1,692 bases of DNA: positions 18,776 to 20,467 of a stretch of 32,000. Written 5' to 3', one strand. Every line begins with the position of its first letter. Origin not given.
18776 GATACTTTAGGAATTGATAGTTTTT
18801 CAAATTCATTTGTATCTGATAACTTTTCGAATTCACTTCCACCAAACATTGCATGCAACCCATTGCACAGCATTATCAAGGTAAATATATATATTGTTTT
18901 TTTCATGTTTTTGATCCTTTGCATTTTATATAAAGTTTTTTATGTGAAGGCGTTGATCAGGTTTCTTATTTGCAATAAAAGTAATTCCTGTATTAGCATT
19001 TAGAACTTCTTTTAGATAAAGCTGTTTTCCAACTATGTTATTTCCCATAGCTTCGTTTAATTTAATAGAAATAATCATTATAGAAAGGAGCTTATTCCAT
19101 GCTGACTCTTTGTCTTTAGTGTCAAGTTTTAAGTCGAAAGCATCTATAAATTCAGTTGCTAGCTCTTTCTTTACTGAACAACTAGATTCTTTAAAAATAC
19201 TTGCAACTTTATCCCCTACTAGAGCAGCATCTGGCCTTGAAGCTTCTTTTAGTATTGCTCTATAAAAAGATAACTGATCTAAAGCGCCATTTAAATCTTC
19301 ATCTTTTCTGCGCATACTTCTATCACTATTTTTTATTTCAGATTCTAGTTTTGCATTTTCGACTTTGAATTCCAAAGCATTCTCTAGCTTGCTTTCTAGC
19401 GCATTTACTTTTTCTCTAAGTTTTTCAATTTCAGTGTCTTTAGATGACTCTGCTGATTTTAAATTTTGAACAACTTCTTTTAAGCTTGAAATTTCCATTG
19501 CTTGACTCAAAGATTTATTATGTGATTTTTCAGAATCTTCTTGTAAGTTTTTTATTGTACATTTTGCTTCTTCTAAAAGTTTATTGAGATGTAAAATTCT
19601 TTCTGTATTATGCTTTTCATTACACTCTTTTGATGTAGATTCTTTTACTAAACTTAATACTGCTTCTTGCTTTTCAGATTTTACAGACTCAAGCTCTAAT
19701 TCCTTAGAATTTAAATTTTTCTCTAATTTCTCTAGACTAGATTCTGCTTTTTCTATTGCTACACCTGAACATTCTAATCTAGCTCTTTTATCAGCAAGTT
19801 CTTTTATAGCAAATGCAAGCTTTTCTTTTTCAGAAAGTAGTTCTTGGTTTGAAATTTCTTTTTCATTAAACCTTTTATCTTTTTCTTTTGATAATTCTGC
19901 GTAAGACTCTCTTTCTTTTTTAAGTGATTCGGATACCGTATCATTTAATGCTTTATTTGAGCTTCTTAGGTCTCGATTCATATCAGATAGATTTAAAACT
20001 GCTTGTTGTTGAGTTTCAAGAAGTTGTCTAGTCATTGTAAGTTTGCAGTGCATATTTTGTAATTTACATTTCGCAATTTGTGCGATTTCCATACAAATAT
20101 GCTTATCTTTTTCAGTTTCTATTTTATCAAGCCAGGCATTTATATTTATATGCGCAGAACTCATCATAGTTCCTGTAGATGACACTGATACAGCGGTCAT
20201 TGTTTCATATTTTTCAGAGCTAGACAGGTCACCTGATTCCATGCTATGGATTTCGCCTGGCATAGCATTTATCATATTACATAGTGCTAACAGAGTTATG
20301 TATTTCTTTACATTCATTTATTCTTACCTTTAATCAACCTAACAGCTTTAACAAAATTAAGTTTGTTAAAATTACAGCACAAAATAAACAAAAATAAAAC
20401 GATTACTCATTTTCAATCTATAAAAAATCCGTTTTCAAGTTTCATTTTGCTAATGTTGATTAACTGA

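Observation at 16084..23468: Tandemly duplicated, tightly coupled two-gene cassette (B-A, B-A, then a lone A) encoding signal-peptide-bearing coiled-coil proteins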

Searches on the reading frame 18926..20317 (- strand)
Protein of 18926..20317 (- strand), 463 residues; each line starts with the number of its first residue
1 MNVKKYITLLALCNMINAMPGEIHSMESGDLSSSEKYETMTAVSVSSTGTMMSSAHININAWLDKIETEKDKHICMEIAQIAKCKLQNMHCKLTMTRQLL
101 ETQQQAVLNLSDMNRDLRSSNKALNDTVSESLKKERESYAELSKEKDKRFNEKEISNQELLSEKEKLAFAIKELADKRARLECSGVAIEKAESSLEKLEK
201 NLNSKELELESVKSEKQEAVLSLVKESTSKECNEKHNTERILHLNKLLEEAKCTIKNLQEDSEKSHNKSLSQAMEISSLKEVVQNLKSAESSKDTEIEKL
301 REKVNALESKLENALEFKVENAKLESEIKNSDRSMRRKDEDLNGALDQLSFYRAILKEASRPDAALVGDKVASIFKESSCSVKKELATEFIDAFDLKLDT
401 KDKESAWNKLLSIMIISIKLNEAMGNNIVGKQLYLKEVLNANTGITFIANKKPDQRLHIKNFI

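Call 6: search_protein_families(library=pfam, proteins=[window:18926-20317:-], max_evalue=0.1)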
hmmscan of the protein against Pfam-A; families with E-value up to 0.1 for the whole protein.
window:18926-20317:- (463 aa): 0 families

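Call 7: search_protein_families(library=ncbifam, proteins=[window:18926-20317:-], max_evalue=0.1)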
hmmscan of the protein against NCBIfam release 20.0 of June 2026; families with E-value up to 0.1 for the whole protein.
window:18926-20317:- (463 aa): 5 families
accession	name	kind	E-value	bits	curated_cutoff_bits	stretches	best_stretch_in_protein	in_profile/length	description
TIGR04523.1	Mplasa_alph_rch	subfamily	1.3e-07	30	270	1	69-340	165-426/745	helix-rich protein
TIGR02168.1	SMC_prok_B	equivalog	0.00032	18.5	567.35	1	96-348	201-985/1181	chromosome segregation protein SMC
TIGR02169.1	SMC_prok_A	equivalog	0.00067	17.5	729.4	1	104-368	674-954/1165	chromosome segregation protein SMC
NF041035.1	Rad50_Halo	equivalog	0.019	13.4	1000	1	83-349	301-574/883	DNA double-strand break repair ATPase Rad50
NF005894.0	PRK07857.1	equivalog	0.067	13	73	0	280-319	13-52/106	chorismate mutase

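Call 9: find_encoding_contigs(protein=window:18926-20317:-, flank=10000, max_places=6)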
Protein window:18926-20317:- (463 aa): 2 contigs read that carry it; 1 place shown.
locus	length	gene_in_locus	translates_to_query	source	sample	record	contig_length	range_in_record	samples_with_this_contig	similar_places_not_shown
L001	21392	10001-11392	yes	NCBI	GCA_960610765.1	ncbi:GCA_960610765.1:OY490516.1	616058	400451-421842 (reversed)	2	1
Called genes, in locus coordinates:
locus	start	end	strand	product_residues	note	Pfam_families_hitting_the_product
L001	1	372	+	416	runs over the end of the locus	PF03462:PCRF, PF00472:RF-1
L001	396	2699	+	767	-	PF03772:Competence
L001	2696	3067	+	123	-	PF11969:DcpS_C, PF01230:HIT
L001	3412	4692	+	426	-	-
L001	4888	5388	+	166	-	-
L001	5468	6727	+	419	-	PF00814:TsaD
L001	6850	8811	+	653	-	-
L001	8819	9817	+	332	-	-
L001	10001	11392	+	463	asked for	-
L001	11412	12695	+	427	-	-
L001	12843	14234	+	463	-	-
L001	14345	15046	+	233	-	-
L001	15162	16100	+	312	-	PF04055:Radical_SAM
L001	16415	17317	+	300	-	PF00121:TIM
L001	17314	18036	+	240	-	PF18912:DZR_2, PF00156:Pribosyltran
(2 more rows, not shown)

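Call 12: find_homologous_proteins(query=window:18926-20317:-, max_evalue=0.001)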
Query window:18926-20317:- (463 aa): 1 proteins with E <= 0.001 among 8000 candidates.
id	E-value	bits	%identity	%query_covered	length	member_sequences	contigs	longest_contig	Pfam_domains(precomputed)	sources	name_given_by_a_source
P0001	2.3e-279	944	100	100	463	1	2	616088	-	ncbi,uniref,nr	ncbi:hypothetical protein [Candidatus Nesciobacter abundans]|uniref:Uncharacterized protein n=1 Tax=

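Call 17: find_related_loci(query=A1, collection=genome_contigs, flank=10000)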
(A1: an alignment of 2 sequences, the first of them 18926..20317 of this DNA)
Query A1 (463 aa) in genome_contigs; peptide patterns used: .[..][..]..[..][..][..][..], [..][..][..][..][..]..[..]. (x = any residue, [..] = any of these).
125 stretches matched a pattern, but none encodes a relative of the query by tblastn (E <= 1e-3).

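Call 29: predict_structure(alignment_id=A1)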
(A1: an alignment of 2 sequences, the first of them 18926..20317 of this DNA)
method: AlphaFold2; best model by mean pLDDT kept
length: 463 residues; sequences in the alignment: 2
mean_pLDDT: 60.3   pTM: 0.21
mean pLDDT of the five models: 60.3, 54.8, 54.5, 54.1, 51.8
residues with pLDDT >= 90: 0; 70-90: 199; 50-70: 90; < 50: 174
segments of 3 or more residues with pLDDT < 50: 1-8, 13-57, 181-192, 325-378, 393-396, 414-430, 436-463
pLDDT, mean of each block of 10 residues (from residue 1): 47 45 34 31 30 41 71 72 71 78 82 83 85 82 81 79 78 70 44 62 74 70 68 76 84 83 77 71 70 71 76 70 51 33 39 39 40 48 53 49 52 48 46 48 45 36 30
secondary structure, 60 per line:
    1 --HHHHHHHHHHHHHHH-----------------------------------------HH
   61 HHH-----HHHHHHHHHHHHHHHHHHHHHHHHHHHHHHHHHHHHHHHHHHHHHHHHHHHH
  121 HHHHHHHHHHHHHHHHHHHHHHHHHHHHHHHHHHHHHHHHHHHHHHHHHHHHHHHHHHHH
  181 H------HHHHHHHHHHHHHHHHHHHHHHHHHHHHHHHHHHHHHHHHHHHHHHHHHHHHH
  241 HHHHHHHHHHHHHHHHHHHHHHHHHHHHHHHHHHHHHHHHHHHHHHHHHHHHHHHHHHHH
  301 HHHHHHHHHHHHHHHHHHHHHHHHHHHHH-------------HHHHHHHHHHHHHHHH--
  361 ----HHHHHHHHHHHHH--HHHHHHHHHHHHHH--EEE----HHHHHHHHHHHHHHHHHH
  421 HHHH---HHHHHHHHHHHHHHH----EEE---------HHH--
elements in order: H3-17 H59-63 H69-181 H188-329 H343-358 H365-377 H380-393 E396-398 H403-424 H428-442 E447-449

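Call 30: search_protein_representatives(alignment_id=A3)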
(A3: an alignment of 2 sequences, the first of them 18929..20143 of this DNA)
Query: 2 sequences, 428 profile positions. Proteins with E-value up to 0.001 (for the whole library): 2; up to 1e-10: 2; up to 1e-30: 2. The best 2 are listed.
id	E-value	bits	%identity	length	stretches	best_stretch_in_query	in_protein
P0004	1.8e-215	732.2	-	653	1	1-428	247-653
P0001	1.3e-213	726.0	-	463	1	1-420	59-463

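Call 37: fold_search(model_id=the predicted structure, library=pdb)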
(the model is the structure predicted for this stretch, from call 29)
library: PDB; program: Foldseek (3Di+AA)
matches with E <= 10: 9; with E <= 0.001: 0
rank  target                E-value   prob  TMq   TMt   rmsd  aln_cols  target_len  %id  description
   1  8k91_A                2.9e+00  0.04  0.07  0.05  17.9       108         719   15  CryoEM structure of LonC S582A hepatmer with Lysozyme (released 2024-08-07)
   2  9jrw_A                5.8e+00  0.06  0.11  0.20   8.7        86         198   10  Quroum Sensing Master Regulator, HapR in Vibrio mimicus (released 2025-10-01)
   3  3eup_A                7.5e+00  0.04  0.11  0.21   9.1        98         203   22  The crystal structure of the transcriptional regulator, TetR family from Cytophaga hutchinsonii (released 2008-11-25)
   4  7xxo_A                8.5e+00  0.05  0.12  0.23   7.7        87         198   15  HapR Native in CHES buffer pH 9.5 (released 2023-02-22)
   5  6hrw_B                9.1e+00  0.04  0.11  0.22   7.2        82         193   17  EthR2 in complex with compound 1 (BDM14272) (released 2019-02-27)
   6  5n7o_A                9.7e+00  0.04  0.10  0.19   7.1        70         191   16  EthR2 in complex with SMARt-420 compound (released 2017-04-26)
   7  5n1i_B                9.7e+00  0.04  0.11  0.23   7.2        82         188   17  unliganded form of the Mycobacterium tuberculosis repressor EthR2 (released 2017-04-26)
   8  7xyi                  9.7e+00  0.04  0.10  0.20   8.5        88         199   11  HapR Quadruple mutant Y76F, L97I, I141V, F171C (released 2023-02-22)
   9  7ah9_1L               9.7e+00  0.01  0.05  0.18  18.2       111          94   20  Substrate-engaged type 3 secretion system needle complex from Salmonella enterica typhimurium - SpaR state 1 (released 2021-03-17)

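Call 48: search_solved_structures(query=A3, max_evalue=1)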
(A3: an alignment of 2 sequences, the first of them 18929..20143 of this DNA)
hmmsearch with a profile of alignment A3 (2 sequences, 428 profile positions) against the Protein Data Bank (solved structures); distinct sequences matched with E-value up to 1: 1.
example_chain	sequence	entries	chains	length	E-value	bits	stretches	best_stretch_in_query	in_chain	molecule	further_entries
2mtq_A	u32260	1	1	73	0.62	12.1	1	118-176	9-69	Designed Peptide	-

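Call 53: find_related_loci(query=A3, collection=metagenome_contigs, flank=8000)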
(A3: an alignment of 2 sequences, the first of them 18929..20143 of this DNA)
Query A3 (405 aa) in metagenome_contigs; peptide patterns used: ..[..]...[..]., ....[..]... (x = any residue, [..] = any of these).
600 stretches matched a pattern, but none encodes a relative of the query by tblastn (E <= 1e-3).

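Call 61: search_protein_families(library=phrogs, proteins=[window:18926-20317:-], max_evalue=0.01)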
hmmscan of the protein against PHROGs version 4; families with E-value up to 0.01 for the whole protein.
window:18926-20317:- (463 aa): 0 families

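Call 76: search_protein_families(library=padloc, proteins=[window:18926-20317:-], max_evalue=0.01)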
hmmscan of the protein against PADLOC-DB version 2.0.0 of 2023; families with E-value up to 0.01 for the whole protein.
window:18926-20317:- (463 aa): 0 families

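Call 77: fold_search(model_id=the predicted structure, library=viral)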
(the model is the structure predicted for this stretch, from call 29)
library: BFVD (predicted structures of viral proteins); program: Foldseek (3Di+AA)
matches with E <= 10: 9; with E <= 0.001: 0
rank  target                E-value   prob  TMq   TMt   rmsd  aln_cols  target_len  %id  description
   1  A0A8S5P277            2.3e+00  0.03  0.07  0.10  18.4       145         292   16  Adenylate kinase [Myoviridae sp. ctLnO19]
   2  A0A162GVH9            2.5e+00  0.05  0.16  0.08  25.5       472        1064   15  Uncharacterized protein [Mocis latipes granulovirus]
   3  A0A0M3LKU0            6.6e+00  0.11  0.14  0.32  14.8       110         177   11  Phosphoprotein (Fragment) [Viral hemorrhagic septicemia virus]
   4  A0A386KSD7            6.6e+00  0.03  0.06  0.08  21.8       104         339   12  Uncharacterized protein [Microbacterium phage ValentiniPuff]
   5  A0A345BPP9            7.0e+00  0.04  0.08  0.21  18.4       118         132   14  (no name in the UniProt tables at hand)
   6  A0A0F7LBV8            8.0e+00  0.01  0.06  0.22  20.7       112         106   12  Exonuclease [uncultured marine virus]
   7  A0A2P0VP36            9.1e+00  0.02  0.20  0.11  54.6       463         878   18  Uncharacterized protein [Tetraselmis virus 1]
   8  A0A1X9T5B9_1          9.7e+00  0.02  0.10  0.05  20.1       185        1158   13  Putative glycoprotein [Ranid herpesvirus 3]
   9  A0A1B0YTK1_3          9.7e+00  0.02  0.09  0.04  19.9       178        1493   17  (no name in the UniProt tables at hand)
